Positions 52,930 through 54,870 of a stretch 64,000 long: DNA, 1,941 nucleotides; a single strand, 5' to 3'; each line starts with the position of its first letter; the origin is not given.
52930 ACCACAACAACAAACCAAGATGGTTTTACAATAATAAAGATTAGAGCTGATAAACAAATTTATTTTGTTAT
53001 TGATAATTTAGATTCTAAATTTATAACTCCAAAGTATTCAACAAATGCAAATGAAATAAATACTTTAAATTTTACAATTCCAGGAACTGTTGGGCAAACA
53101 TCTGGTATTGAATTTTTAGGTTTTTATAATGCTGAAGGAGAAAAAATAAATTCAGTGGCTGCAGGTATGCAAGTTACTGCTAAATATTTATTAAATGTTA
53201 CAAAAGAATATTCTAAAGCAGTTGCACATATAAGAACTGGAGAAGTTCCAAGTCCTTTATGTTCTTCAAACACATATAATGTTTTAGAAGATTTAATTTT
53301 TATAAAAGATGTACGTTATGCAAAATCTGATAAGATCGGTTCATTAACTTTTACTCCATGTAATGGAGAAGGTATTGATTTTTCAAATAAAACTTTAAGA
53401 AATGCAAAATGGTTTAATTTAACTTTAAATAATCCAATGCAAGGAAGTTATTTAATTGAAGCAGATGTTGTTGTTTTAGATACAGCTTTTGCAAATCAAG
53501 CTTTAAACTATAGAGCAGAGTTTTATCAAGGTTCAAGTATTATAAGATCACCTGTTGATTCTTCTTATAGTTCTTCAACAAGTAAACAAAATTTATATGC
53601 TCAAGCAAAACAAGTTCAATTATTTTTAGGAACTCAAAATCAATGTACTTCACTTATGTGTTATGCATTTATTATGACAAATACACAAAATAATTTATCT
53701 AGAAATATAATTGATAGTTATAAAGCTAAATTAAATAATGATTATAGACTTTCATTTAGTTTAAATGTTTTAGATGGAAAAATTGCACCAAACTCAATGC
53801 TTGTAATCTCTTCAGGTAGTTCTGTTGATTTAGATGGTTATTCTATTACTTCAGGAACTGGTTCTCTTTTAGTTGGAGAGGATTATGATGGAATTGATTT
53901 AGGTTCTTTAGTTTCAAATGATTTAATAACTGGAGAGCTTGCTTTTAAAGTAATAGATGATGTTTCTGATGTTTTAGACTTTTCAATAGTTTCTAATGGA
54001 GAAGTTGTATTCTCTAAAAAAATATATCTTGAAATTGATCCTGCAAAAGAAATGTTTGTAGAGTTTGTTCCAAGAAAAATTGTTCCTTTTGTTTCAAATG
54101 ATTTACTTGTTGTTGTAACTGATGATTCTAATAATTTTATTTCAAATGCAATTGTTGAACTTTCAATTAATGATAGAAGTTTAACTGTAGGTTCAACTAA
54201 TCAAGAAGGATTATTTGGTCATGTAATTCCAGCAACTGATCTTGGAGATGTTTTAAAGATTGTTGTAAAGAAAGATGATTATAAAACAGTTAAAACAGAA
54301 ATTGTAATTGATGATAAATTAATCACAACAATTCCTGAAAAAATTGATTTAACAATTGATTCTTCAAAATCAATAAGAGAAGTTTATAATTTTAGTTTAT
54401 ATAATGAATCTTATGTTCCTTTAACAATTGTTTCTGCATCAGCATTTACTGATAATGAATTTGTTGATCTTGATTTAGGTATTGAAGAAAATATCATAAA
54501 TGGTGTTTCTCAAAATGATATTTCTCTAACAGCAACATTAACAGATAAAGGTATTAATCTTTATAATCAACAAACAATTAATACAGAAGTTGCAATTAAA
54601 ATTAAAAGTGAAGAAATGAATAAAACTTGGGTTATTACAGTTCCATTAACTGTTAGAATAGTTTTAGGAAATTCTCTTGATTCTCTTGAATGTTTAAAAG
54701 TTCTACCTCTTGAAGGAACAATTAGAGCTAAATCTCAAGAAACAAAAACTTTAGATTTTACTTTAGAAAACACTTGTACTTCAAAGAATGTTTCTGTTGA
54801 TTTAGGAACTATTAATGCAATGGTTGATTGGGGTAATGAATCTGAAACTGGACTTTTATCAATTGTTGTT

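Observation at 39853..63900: Co-directional locus of three giant membrane-anchored proteins plus a pilin-like protein, preceded by a regulator and tandem repeats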

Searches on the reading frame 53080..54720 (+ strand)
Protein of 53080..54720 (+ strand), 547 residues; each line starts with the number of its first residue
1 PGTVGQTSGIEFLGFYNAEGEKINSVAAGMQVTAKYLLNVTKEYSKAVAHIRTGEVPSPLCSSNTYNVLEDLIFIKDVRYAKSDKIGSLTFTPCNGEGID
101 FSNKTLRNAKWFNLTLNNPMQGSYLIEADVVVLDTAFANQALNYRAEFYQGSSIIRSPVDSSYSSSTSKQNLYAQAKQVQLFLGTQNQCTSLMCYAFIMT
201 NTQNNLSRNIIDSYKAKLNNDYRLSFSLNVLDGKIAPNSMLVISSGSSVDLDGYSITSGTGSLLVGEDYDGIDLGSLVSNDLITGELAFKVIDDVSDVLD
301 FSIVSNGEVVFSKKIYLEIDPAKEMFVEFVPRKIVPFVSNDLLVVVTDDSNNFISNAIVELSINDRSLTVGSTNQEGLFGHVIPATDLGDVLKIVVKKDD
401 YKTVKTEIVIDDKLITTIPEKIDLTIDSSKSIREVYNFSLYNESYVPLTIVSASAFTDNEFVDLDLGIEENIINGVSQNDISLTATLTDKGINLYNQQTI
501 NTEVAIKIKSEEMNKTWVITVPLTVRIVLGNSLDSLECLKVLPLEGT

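Call 70: search_protein_representatives(alignment_id=A8)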
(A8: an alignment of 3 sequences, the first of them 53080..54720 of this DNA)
Query: 3 sequences, 551 profile positions. Proteins with E-value up to 0.001 (for the whole library): 463; up to 1e-10: 407; up to 1e-30: 263. The best 150 are listed.
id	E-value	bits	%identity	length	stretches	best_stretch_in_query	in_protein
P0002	8.6e-183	625.4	-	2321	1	3-549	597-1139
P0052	1.4e-164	565.3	-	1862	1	2-550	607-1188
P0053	6.5e-112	391.4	-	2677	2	3-548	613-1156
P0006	7.7e-109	381.3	-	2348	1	4-549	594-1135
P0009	2.2e-108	379.8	-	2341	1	5-550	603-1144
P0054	1.0e-106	374.3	-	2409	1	2-549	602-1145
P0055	1.3e-105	370.6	-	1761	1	6-551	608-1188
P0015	1.2e-104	367.4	-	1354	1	5-549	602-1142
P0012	3.3e-96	339.6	-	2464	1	4-549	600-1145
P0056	5.9e-96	338.7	-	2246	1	5-549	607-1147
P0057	9.4e-94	331.5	-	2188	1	6-549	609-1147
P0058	2.0e-87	310.6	-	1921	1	3-550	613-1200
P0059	3.0e-85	303.4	-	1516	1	5-548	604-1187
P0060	4.5e-80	286.3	-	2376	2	4-548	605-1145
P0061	3.4e-79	283.4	-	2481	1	10-551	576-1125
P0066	9.8e-72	258.8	-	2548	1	10-550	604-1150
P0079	3.8e-66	240.4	-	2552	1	10-550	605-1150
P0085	3.2e-65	237.3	-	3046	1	10-551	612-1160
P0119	8.2e-59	216.1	-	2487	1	9-550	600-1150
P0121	2.2e-58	214.7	-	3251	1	8-550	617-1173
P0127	9.3e-58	212.6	-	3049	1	6-548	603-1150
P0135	7.8e-57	209.6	-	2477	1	22-550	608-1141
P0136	1.4e-56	208.8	-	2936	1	9-550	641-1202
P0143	2.4e-55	204.7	-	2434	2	5-550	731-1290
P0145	4.1e-55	203.9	-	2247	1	8-550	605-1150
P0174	8.9e-48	179.7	-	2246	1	4-550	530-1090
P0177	2.3e-46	175.0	-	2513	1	10-550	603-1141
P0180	2.9e-46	174.7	-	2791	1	10-551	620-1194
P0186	7.4e-45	170.1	-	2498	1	9-550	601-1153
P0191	8.5e-44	166.6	-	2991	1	11-550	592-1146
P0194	1.5e-43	165.8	-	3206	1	9-551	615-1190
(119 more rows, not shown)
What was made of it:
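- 53080..54720 (+): Family-specific central scaffold module (G2 aa 595-1141), shared by G1 (43217-44851) and G3 (60106-61863). Nearly all have the module at about aa 600-1150 of 1.8-3.3-kaa proteins (call 70).
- The central module defines 463 representative clusters with the same placement: call 70.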

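Call 71: list_cluster_members(proteins=[P0194, P0191, P0186, P0180, P0174, P0143, P0121, P0085, P0127, P0136])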
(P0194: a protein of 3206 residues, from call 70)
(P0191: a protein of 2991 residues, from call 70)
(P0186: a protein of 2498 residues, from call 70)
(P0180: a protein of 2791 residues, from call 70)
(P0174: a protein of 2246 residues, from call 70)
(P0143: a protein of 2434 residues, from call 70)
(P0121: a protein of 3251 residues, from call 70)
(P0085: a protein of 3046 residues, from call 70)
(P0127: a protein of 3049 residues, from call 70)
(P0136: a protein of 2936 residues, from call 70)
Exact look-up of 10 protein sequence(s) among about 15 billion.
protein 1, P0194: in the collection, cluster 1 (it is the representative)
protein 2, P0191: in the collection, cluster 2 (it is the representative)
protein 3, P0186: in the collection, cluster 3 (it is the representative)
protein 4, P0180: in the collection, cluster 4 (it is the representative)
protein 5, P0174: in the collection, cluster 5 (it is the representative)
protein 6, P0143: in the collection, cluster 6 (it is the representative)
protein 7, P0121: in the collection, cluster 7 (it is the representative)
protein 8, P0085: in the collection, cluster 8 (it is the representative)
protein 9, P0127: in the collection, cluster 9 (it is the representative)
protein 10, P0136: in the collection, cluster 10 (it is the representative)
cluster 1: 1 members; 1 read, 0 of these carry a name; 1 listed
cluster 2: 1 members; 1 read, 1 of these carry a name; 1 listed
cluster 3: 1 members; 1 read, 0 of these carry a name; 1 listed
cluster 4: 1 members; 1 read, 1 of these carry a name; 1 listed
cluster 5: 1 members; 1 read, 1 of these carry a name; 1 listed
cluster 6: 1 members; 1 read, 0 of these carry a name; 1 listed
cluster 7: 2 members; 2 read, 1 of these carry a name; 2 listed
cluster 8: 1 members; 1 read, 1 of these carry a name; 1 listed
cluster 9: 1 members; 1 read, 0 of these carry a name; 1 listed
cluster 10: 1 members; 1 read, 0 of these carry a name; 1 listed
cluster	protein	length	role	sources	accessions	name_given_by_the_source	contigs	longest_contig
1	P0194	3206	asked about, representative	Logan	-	-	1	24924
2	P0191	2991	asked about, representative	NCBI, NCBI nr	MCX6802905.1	MAG: hypothetical protein NT067_07430 [Candidatus Diapherotrites archaeon] | hypothetical protein [Candidatus Diapherotrites archaeon]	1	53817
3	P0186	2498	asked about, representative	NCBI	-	-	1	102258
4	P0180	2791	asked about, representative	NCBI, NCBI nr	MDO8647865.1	MAG: hypothetical protein Q7R70_05645 [Candidatus Diapherotrites archaeon] | hypothetical protein [Candidatus Diapherotrites archaeon]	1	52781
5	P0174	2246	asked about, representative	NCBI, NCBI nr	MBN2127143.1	MAG: hypothetical protein JW703_01990 [Candidatus Diapherotrites archaeon] | hypothetical protein [Candidatus Diapherotrites archaeon]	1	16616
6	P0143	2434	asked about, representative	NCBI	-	-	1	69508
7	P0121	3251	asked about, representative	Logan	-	-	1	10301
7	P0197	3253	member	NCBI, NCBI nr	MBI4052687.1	MAG: carboxypeptidase regulatory-like domain-containing protein [Candidatus ... | carboxypeptidase regulatory-like domain-containing protein [Candidatus Diapherotrites ...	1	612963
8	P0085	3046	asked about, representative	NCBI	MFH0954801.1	MAG: carboxypeptidase regulatory-like domain-containing protein [Candidatus Micrarchaeota ...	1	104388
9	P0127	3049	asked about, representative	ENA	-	-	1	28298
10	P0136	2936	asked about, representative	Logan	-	-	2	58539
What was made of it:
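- Named members are almost all Diapherotrites: call 71.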
